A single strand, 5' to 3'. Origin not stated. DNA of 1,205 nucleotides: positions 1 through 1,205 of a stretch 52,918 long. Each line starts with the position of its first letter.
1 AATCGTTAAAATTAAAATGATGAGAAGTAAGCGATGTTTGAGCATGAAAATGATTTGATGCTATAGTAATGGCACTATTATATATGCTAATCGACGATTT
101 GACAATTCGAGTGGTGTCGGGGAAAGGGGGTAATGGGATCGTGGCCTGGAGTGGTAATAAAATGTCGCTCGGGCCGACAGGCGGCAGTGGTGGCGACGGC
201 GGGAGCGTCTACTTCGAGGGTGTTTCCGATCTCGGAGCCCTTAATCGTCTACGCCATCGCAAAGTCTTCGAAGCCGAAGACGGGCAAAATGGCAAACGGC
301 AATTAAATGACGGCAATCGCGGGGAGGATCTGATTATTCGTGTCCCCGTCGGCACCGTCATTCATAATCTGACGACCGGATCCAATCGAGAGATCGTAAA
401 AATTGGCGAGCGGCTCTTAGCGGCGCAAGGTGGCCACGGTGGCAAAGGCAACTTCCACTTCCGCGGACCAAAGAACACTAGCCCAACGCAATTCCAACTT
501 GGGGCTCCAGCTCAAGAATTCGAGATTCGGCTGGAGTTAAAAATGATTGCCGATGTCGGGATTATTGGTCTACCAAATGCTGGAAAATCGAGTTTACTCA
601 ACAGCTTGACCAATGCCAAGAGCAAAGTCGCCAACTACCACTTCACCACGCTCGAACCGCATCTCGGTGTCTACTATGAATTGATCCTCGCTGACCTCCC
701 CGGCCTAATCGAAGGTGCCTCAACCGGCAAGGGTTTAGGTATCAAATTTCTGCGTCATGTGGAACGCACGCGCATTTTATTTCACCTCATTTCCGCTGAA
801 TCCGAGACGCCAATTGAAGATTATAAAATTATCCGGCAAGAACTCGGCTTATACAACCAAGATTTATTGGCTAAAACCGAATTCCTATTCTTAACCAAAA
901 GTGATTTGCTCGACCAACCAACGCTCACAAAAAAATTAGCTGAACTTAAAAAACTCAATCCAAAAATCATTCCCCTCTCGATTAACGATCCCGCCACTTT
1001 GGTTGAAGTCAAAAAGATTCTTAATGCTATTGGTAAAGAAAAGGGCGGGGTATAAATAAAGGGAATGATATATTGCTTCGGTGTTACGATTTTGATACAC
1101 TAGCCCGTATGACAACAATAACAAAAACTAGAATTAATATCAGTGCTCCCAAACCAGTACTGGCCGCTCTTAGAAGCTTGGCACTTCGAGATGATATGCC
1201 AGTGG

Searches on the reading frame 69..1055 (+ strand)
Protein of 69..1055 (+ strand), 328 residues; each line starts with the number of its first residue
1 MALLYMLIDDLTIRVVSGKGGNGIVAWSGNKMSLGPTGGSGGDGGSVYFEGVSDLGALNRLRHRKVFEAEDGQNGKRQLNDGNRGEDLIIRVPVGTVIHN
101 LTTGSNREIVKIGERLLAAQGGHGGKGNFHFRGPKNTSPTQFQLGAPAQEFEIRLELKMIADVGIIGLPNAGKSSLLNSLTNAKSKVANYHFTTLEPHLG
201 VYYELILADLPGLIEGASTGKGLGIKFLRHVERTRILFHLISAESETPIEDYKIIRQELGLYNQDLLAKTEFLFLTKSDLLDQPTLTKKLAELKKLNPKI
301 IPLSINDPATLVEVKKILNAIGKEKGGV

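Call 94: find_encoding_contigs(protein=window:69-1055:+, flank=10000, max_places=3)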
Protein window:69-1055:+ (328 aa): 6 contigs read that carry it; 3 places shown.
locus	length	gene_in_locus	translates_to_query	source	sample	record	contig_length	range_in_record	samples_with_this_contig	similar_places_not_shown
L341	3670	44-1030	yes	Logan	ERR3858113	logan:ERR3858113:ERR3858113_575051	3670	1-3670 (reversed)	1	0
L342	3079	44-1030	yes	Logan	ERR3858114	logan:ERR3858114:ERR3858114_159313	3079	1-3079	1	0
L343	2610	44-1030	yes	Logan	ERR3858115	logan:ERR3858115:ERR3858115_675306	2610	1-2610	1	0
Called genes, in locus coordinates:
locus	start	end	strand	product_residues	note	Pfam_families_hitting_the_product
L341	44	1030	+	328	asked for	PF01018:GTP1_OBG, PF01926:MMR_HSR1, PF02421:FeoB_N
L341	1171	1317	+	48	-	-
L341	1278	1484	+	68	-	-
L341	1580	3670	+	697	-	?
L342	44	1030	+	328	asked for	PF01018:GTP1_OBG, PF01926:MMR_HSR1, PF02421:FeoB_N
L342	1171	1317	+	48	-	-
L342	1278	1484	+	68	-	-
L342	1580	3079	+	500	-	?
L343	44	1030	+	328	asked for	PF01018:GTP1_OBG, PF01926:MMR_HSR1, PF02421:FeoB_N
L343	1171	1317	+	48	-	-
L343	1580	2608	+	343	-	?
